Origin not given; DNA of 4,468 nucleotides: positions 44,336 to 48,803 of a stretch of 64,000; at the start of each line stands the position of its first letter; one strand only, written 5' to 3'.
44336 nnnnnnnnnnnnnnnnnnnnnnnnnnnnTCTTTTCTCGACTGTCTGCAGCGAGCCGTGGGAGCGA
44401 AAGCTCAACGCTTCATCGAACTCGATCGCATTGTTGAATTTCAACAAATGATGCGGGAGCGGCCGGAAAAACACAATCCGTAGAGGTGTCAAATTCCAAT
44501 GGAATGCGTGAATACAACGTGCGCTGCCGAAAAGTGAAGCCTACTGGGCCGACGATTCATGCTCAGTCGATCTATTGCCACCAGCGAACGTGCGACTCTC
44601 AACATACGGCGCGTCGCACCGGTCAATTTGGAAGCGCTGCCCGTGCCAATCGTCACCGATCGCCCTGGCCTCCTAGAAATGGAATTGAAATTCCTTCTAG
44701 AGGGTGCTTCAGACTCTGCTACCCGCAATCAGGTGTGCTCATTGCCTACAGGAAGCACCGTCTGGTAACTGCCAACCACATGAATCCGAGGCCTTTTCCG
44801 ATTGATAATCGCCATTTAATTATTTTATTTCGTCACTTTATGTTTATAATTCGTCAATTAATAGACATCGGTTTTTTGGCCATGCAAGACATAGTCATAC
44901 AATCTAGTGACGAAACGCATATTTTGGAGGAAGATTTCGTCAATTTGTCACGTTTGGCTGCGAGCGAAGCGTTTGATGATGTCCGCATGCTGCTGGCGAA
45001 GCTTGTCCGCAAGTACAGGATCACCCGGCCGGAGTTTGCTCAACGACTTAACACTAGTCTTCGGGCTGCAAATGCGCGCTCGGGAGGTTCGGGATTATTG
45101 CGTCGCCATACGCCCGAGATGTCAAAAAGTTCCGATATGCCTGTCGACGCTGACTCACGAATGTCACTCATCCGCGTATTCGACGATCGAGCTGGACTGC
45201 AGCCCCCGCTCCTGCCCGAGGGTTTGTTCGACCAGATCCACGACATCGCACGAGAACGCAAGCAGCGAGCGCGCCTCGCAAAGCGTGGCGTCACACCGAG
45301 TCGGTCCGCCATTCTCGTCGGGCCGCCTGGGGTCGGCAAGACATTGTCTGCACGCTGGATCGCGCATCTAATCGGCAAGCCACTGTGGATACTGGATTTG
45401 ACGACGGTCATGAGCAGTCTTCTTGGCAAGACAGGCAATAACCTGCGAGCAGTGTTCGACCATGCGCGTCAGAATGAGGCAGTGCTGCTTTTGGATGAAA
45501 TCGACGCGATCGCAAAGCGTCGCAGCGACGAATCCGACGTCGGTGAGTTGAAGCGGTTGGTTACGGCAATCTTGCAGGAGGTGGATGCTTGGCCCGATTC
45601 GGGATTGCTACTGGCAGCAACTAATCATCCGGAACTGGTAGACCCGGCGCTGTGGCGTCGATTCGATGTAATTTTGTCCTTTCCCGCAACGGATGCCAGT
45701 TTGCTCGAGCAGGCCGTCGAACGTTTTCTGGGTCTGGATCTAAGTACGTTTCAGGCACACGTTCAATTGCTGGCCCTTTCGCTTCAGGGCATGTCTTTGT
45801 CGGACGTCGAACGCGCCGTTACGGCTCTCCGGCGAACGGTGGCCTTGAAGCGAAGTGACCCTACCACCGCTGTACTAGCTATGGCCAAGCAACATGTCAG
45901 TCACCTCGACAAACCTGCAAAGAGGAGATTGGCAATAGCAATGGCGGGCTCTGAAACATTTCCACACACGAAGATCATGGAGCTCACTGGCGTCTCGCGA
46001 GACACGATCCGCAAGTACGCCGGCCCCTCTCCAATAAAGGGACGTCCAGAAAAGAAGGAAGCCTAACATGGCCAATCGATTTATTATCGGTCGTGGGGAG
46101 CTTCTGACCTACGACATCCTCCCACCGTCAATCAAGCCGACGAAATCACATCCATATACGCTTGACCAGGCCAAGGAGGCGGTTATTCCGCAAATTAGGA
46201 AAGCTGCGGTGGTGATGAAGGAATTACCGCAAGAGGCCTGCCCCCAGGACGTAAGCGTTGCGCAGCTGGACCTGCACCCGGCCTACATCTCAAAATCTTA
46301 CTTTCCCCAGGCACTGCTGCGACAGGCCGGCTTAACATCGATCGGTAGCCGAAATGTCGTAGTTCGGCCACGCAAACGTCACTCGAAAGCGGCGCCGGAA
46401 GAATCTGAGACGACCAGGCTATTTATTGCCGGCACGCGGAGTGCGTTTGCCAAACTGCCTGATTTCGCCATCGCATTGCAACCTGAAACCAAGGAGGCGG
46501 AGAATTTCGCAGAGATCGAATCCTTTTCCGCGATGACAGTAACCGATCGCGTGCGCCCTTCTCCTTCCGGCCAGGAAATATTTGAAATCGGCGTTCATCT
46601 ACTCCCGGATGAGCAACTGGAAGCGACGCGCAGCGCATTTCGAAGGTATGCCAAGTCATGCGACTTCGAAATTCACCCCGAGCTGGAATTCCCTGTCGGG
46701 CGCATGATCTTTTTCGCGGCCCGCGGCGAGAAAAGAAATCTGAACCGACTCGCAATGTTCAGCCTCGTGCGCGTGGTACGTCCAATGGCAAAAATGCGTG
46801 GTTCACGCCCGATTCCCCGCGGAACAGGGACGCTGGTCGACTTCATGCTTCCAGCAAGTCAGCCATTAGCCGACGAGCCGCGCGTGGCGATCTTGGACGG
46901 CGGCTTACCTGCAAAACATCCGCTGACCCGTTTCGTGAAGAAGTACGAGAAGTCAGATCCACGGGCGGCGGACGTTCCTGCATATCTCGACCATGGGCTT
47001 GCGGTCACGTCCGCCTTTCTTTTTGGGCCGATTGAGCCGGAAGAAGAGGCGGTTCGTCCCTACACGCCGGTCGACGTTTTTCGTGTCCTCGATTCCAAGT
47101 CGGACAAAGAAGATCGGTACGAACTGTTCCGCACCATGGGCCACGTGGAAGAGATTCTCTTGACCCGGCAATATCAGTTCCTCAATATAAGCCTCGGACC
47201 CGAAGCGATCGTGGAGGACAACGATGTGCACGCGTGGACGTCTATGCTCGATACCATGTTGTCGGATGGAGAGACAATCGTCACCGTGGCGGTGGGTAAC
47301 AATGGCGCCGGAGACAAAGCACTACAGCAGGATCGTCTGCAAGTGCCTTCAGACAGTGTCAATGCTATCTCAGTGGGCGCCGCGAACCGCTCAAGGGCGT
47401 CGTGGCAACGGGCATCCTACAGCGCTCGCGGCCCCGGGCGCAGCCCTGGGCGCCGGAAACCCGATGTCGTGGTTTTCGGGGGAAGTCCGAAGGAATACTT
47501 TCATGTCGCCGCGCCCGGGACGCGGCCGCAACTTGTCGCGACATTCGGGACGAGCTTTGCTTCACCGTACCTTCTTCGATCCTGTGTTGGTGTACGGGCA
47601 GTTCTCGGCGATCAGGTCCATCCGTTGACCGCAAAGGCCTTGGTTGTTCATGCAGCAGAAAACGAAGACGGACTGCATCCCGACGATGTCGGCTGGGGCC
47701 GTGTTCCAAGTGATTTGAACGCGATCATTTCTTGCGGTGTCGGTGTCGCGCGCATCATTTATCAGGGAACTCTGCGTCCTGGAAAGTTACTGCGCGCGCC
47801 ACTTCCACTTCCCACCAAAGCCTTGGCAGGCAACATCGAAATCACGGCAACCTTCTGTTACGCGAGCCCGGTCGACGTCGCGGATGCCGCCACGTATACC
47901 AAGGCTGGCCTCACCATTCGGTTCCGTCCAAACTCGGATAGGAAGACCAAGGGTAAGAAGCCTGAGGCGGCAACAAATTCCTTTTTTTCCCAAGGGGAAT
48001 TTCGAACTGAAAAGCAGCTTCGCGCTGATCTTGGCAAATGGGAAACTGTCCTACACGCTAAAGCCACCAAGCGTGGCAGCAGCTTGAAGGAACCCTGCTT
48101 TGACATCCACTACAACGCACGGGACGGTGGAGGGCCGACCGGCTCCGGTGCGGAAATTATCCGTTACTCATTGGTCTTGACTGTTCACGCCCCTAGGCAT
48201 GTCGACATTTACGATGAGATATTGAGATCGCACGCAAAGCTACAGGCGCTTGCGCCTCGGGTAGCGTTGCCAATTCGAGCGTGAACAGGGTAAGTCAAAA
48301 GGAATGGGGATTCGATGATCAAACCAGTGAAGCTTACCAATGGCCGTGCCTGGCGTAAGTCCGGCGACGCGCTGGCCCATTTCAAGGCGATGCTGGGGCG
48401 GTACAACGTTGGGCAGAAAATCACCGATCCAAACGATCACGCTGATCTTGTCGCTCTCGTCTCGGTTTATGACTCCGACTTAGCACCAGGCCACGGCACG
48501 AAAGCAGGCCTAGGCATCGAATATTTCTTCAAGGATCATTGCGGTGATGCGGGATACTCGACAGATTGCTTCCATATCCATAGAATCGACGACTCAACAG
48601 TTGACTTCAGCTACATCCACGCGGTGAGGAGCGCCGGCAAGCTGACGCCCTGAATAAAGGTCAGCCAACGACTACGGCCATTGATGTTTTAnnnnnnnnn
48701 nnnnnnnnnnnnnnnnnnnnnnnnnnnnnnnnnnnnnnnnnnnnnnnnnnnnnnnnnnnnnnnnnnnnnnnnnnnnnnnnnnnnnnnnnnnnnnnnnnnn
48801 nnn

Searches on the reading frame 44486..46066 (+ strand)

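Call 3: search_protein_families(library=pfam, proteins=[window:44486-46066:+], max_evalue=0.1)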
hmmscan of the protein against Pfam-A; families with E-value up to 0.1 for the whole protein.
window:44486-46066:+ (526 aa): 14 families
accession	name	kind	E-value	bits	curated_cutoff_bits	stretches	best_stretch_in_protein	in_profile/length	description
PF00004.35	AAA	-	2.1e-28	99.8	21.2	1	276-400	2-130/131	ATPase family associated with various cellular activities (AAA)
PF07728.20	AAA_5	-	1.2e-05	25.8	22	1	276-393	3-139/139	AAA domain (dynein-related subfamily)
PF13401.12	AAA_22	-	0.0013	19.5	27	1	273-295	6-28/130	AAA domain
PF05729.18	NACHT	-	0.0063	16.8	26.7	0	275-297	3-25/167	NACHT domain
PF05496.18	RuvB_N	-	0.0066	16.7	27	1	274-344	35-98/159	Holliday junction DNA helicase RuvB P-loop domain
PF13191.12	AAA_16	-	0.0094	16.9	32.6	1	263-366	14-124/167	AAA ATPase domain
PF08279.18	HTH_11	-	0.011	16.1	25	0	487-511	11-35/55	HTH domain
PF20720.3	nSTAND3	-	0.012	15.8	27.2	1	265-298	10-43/155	Novel STAND NTPase 3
PF07724.20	AAA_2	-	0.016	15.7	27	1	273-351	4-90/166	AAA domain (Cdc48 subfamily)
PF13481.12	AAA_25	-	0.02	15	27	1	250-340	11-111/195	AAA domain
PF13384.12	HTH_23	-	0.027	14.7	24.6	0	479-510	5-36/50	Homeodomain-like domain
PF01078.27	Mg_chelatase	-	0.05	13.4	20.3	0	272-297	22-47/207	Magnesium chelatase, subunit ChlI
PF13173.12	AAA_14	-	0.073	13.5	27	0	274-342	4-74/129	AAA domain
PF00910.28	RNA_helicase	-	0.088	13.7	21.5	0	276-359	2-75/105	RNA helicase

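Call 4: search_protein_families(library=padloc, proteins=[window:44486-46066:+], max_evalue=0.1)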
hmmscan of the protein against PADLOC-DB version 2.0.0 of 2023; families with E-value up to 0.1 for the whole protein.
window:44486-46066:+ (526 aa): 8 families
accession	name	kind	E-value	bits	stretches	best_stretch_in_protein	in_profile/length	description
PDLC02196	IetA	-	2.6e-74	248.9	1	182-511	39-367/374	-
PDLC02195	IetA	-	1.1e-68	230.4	1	209-495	72-371/395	-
PDLC04232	IetA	-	1.3e-52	177.2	1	217-474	61-316/330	-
PDLC04231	IetA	-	3.1e-35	120.2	1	254-408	99-253/262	-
PDLC00915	TRIP13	-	3.8e-15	54.1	1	275-480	66-290/302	TRIP13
PDLC00914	TRIP13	-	2e-09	35.3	1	275-410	74-226/302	TRIP13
PDLC03838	DolB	-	0.022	12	1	277-340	171-239/375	-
PDLC04133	mad1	-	0.024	12.9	0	489-511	3-25/60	mads_1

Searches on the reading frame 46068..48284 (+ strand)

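Call 3: search_protein_families(library=pfam, proteins=[window:46068-48284:+], max_evalue=0.1)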
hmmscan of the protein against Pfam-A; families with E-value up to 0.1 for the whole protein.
window:46068-48284:+ (738 aa): 1 family
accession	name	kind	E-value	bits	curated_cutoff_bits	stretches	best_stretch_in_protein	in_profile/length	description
PF00082.27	Peptidase_S8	-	2.4e-17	63.6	21.8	1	271-544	4-288/288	Subtilase family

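Call 4: search_protein_families(library=padloc, proteins=[window:46068-48284:+], max_evalue=0.1)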
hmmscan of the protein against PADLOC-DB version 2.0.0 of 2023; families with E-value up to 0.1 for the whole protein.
window:46068-48284:+ (738 aa): 9 families
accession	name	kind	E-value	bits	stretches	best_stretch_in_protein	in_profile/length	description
PDLC02197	IetS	-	4.8e-44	148.8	1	34-724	37-733/749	-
PDLC02201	IetS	-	5.4e-24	82.4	1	186-638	174-641/781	-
PDLC02199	IetS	-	3e-23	79.9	1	222-720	269-804/826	-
PDLC02202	IetS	-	6.4e-18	62.4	1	365-661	392-700/780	-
PDLC02200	IetS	-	3.7e-15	53.2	1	165-719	163-756/780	-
PDLC04233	IetS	-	7.2e-14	48.8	3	541-720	681-842/855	-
PDLC02198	IetS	-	5.7e-05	19.2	1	263-413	244-400/795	-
PDLC00823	Cyclase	-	0.017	12.8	1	298-350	28-79/285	oligonucleotide-cyclase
PDLC03038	MTase_I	-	0.068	9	0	155-226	527-591/896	Type I methyltransferase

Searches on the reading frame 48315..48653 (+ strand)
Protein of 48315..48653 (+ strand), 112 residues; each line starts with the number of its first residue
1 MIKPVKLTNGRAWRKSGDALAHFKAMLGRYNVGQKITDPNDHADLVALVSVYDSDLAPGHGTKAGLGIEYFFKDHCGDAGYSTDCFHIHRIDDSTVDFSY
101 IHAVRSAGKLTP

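Call 16: search_protein_families(library=padloc, proteins=[window:48315-48653:+], max_evalue=0.01)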
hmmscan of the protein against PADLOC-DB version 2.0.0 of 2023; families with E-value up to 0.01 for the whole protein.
window:48315-48653:+ (112 aa): 5 families
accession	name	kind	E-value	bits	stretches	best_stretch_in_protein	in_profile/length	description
PDLC00202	HamC2|HamC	-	2.7e-34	116.7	1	1-109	1-108/245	DUF3223 domain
PDLC00203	HamC2|HamC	-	4.7e-18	63.6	1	3-105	5-97/99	DUF3223 domain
PDLC00206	HamC2|HamC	-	1.7e-14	52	1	2-106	3-107/239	DUF3223 domain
PDLC00204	HamC2|HamC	-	6.2e-12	43.7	1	1-109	1-105/182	DUF3223 domain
PDLC00205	HamC2|HamC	-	3.1e-07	28.2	1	2-109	2-99/218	DUF3223 domain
